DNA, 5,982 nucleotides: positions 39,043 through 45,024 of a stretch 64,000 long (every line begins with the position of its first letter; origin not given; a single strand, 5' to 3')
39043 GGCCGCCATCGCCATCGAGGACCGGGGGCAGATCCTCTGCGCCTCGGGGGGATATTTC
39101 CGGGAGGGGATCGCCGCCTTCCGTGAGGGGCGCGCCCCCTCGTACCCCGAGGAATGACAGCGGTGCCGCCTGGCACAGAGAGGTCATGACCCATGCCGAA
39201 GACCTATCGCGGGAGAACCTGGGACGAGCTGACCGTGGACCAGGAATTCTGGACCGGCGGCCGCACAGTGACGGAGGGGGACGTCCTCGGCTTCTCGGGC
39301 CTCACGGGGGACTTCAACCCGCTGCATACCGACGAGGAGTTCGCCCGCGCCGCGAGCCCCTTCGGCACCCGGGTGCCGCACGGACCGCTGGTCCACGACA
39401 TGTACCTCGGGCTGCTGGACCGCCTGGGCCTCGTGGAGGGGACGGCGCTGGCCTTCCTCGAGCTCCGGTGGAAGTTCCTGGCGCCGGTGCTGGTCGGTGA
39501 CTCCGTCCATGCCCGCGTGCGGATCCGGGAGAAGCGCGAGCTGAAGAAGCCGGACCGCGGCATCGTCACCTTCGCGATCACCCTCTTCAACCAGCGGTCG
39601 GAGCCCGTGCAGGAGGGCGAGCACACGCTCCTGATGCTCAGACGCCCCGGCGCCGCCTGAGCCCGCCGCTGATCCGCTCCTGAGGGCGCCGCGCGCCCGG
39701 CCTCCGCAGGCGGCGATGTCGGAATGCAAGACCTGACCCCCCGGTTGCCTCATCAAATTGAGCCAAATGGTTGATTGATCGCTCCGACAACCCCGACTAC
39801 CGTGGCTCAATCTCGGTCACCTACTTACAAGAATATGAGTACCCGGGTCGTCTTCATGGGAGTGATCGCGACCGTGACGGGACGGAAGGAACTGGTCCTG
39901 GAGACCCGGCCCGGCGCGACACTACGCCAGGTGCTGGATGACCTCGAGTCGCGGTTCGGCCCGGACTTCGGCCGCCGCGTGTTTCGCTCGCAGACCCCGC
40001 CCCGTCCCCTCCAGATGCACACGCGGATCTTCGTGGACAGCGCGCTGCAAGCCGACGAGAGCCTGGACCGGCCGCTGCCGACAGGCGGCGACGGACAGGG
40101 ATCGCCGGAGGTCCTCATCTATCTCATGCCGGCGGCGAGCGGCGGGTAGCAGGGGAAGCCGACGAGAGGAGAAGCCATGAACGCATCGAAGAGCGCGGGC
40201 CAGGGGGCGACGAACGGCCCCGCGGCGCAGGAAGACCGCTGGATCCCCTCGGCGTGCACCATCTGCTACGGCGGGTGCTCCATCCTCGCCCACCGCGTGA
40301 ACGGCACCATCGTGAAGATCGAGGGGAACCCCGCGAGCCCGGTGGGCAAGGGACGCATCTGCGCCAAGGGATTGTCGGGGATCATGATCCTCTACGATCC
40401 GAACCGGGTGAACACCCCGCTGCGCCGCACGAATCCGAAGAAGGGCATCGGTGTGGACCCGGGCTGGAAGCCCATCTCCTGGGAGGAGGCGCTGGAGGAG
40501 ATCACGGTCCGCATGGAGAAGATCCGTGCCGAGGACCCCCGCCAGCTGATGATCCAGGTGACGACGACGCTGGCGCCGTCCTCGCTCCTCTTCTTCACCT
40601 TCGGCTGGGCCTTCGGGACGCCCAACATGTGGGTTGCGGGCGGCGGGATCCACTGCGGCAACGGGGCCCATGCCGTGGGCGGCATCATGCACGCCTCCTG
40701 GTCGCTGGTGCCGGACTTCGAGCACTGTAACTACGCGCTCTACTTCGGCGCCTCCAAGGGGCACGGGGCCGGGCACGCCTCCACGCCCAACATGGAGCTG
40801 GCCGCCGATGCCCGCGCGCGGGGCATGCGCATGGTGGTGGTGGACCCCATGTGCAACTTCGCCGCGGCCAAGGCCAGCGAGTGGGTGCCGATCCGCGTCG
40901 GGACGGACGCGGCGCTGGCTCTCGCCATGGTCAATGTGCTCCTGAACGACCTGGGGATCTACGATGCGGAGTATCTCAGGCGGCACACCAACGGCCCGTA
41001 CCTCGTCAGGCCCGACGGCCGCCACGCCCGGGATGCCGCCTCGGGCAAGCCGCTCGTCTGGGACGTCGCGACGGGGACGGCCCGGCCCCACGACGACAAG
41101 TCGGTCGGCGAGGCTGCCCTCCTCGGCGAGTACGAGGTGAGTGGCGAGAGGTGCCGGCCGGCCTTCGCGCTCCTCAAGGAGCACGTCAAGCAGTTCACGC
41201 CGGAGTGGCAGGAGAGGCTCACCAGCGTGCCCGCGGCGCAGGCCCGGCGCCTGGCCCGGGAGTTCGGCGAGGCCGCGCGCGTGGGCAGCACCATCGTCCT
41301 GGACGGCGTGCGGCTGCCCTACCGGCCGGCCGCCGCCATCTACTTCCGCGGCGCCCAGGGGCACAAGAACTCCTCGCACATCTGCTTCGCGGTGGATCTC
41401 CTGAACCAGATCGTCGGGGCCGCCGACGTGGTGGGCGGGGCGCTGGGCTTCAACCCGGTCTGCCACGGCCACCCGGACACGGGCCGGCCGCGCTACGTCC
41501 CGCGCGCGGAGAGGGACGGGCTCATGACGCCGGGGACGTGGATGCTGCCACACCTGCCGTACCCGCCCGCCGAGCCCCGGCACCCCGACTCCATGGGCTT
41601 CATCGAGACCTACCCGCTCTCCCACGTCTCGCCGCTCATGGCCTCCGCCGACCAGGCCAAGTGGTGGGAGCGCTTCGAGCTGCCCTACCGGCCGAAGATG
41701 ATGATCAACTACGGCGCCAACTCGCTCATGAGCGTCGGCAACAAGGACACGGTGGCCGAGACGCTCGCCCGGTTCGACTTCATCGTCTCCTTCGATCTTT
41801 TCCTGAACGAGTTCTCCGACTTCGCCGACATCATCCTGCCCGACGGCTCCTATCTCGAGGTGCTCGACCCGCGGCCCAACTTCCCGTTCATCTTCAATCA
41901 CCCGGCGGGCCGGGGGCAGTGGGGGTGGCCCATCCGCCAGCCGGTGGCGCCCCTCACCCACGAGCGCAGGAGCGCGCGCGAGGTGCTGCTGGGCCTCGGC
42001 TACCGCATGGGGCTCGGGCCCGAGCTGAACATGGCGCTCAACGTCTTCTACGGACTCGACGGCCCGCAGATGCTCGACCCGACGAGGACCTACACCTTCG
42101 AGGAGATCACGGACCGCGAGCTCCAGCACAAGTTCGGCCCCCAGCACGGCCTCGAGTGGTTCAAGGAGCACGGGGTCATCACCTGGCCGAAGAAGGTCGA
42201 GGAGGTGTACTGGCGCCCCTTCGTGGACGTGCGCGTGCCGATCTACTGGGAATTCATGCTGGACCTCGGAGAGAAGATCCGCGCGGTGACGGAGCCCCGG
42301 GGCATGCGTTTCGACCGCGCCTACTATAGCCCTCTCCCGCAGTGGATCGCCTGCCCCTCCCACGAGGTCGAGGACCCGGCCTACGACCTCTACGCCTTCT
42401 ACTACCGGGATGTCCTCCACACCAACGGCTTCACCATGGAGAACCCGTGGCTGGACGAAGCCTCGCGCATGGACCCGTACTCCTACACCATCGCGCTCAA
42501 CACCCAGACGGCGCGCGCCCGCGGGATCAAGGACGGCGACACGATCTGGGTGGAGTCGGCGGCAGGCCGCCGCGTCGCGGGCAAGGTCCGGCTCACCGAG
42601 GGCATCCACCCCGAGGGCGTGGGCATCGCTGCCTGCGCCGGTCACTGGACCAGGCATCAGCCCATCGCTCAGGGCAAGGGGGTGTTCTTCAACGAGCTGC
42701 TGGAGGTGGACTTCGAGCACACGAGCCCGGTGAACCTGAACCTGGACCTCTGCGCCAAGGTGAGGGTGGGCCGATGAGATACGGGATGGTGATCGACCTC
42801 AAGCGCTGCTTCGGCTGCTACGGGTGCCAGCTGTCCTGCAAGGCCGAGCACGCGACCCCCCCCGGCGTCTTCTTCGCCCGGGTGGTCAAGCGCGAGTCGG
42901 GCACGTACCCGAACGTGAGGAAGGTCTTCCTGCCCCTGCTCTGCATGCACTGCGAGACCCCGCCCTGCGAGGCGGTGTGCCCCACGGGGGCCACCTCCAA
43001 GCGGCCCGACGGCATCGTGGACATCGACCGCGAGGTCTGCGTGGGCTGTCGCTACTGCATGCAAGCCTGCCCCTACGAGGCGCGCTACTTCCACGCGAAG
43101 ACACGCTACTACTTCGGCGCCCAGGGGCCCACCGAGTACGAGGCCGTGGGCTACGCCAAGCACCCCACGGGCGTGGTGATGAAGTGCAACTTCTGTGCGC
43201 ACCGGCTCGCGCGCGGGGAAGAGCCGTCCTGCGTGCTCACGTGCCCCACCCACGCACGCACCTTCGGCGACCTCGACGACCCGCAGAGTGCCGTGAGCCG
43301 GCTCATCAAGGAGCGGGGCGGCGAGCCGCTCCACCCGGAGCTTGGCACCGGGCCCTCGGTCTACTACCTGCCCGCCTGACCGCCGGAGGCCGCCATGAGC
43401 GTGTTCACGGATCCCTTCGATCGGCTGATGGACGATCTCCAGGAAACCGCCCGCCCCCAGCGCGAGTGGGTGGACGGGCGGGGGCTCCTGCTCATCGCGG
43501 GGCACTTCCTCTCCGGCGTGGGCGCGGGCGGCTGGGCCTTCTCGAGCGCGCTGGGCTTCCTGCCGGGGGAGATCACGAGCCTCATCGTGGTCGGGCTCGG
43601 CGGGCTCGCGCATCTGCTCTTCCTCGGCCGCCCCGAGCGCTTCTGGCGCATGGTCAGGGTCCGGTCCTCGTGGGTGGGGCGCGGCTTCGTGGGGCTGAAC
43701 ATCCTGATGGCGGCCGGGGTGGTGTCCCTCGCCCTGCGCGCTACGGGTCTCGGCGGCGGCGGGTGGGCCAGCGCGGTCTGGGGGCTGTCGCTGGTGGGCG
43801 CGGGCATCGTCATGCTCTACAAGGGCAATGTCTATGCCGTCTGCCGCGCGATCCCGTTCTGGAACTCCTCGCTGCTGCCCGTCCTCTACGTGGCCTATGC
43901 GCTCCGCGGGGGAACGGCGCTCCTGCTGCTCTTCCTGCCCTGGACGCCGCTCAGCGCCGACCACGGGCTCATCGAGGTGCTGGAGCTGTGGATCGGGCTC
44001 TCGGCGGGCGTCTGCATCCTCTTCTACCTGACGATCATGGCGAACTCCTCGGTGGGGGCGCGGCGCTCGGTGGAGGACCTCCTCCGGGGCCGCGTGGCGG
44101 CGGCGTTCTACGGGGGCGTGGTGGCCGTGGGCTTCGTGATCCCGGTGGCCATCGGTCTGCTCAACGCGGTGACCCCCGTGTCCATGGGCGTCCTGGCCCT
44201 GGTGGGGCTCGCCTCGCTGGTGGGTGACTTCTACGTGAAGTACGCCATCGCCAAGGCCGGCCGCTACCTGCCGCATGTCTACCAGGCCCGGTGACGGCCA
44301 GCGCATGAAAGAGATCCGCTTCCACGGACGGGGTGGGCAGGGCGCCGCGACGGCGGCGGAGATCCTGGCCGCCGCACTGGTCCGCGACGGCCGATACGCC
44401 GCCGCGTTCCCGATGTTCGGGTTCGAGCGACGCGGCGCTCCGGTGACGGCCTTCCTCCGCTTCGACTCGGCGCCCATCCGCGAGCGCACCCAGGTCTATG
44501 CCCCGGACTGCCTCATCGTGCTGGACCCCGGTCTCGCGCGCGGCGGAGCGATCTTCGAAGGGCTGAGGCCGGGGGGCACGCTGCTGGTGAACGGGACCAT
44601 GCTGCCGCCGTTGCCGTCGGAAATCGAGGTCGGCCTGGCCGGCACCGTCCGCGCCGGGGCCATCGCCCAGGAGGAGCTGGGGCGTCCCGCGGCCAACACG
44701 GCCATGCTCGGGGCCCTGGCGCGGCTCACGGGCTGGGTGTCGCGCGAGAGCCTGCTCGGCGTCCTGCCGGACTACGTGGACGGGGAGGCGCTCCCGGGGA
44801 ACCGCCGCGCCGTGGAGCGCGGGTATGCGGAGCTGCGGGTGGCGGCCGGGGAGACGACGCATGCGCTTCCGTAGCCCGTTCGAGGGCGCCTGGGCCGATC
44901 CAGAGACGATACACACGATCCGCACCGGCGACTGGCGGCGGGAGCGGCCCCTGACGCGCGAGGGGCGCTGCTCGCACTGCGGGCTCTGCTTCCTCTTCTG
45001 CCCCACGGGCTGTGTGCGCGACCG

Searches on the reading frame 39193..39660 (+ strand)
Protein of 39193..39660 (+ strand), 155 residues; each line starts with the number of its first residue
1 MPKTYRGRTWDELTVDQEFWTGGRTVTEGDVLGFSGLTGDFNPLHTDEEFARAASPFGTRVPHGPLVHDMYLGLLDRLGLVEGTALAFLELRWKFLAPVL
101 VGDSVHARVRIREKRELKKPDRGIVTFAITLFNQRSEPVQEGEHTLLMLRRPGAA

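Call 52: search_protein_families(library=pfam, proteins=[window:39193-39660:+], max_evalue=0.00001)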
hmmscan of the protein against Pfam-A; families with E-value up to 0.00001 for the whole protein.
window:39193-39660:+ (155 aa): 2 families
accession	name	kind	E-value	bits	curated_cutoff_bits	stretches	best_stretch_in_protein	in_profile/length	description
PF01575.25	MaoC_dehydratas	-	2.8e-18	66.1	27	1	20-126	11-116/123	MaoC like domain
PF13452.11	FAS1_DH_region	-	7.7e-06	26.5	22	0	19-140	7-130/132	FAS1-like, dehydratase domain region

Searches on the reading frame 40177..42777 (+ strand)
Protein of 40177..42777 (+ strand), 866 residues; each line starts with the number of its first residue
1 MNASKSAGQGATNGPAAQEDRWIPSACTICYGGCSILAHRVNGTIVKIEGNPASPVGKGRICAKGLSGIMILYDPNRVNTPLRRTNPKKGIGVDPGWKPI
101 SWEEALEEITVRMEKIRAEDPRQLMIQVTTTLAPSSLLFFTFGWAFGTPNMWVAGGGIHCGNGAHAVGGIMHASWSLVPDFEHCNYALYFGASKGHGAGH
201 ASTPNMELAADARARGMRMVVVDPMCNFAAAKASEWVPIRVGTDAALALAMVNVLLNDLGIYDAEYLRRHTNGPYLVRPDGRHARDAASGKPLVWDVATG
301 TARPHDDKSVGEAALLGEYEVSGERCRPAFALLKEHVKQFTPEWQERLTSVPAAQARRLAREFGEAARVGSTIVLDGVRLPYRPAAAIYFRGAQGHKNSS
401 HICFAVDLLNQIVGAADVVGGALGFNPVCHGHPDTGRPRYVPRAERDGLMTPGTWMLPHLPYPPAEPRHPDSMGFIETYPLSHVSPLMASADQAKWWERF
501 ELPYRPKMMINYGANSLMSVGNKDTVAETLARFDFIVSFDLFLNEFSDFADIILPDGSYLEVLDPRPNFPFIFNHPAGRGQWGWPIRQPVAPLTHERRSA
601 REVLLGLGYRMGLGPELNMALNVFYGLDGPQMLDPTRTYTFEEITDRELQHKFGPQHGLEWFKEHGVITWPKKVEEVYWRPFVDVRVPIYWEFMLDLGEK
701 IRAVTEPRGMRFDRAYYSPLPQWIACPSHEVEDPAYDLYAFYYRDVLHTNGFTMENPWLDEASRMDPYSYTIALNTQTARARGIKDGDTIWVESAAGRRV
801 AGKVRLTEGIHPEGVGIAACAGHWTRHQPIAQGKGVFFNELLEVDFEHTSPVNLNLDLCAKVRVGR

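Call 52: search_protein_families(library=pfam, proteins=[window:40177-42777:+], max_evalue=0.00001)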
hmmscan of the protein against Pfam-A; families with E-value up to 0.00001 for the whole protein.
window:40177-42777:+ (866 aa): 3 families
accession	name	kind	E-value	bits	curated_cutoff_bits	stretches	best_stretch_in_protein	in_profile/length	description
PF00384.28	Molybdopterin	-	8.2e-21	74.8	24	1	77-561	1-315/353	Molybdopterin oxidoreductase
PF04879.21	Molybdop_Fe4S4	-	2.4e-15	56.7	22.7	1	21-73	2-54/55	Molybdopterin oxidoreductase Fe4S4 domain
PF01568.27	Molydop_binding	-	2.3e-09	37.7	26.8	1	744-823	7-82/110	Molydopterin dinucleotide binding domain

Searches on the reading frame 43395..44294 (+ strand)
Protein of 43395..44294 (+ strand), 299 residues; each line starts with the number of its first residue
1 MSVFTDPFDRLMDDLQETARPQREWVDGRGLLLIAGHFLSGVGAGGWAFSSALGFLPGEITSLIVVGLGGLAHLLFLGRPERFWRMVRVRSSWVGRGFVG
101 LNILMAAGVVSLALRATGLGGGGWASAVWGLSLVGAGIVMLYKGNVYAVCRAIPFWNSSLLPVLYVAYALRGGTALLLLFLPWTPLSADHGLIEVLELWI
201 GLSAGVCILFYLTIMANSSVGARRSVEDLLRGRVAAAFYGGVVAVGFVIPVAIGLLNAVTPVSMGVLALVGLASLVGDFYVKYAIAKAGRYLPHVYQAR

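Call 52: search_protein_families(library=pfam, proteins=[window:43395-44294:+], max_evalue=0.00001)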
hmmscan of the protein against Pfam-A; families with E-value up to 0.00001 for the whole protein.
window:43395-44294:+ (299 aa): 1 family
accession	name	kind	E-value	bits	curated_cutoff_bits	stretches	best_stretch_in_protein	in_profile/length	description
PF03916.19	NrfD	-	3e-11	43.9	25.8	1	32-289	14-308/313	Polysulphide reductase, NrfD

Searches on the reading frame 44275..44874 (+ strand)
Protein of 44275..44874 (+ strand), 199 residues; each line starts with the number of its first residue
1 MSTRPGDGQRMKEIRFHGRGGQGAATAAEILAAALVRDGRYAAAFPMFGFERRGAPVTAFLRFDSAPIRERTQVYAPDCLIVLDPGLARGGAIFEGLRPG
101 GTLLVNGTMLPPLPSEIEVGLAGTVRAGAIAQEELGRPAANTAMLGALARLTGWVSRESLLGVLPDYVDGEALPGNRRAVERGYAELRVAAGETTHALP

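Call 52: search_protein_families(library=pfam, proteins=[window:44275-44874:+], max_evalue=0.00001)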
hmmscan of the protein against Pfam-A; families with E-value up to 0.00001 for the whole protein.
window:44275-44874:+ (199 aa): 1 family
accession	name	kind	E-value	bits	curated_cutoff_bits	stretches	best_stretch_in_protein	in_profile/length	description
PF01558.24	POR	-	1.2e-38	133.4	27.4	1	20-185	1-173/173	Pyruvate ferredoxin/flavodoxin oxidoreductase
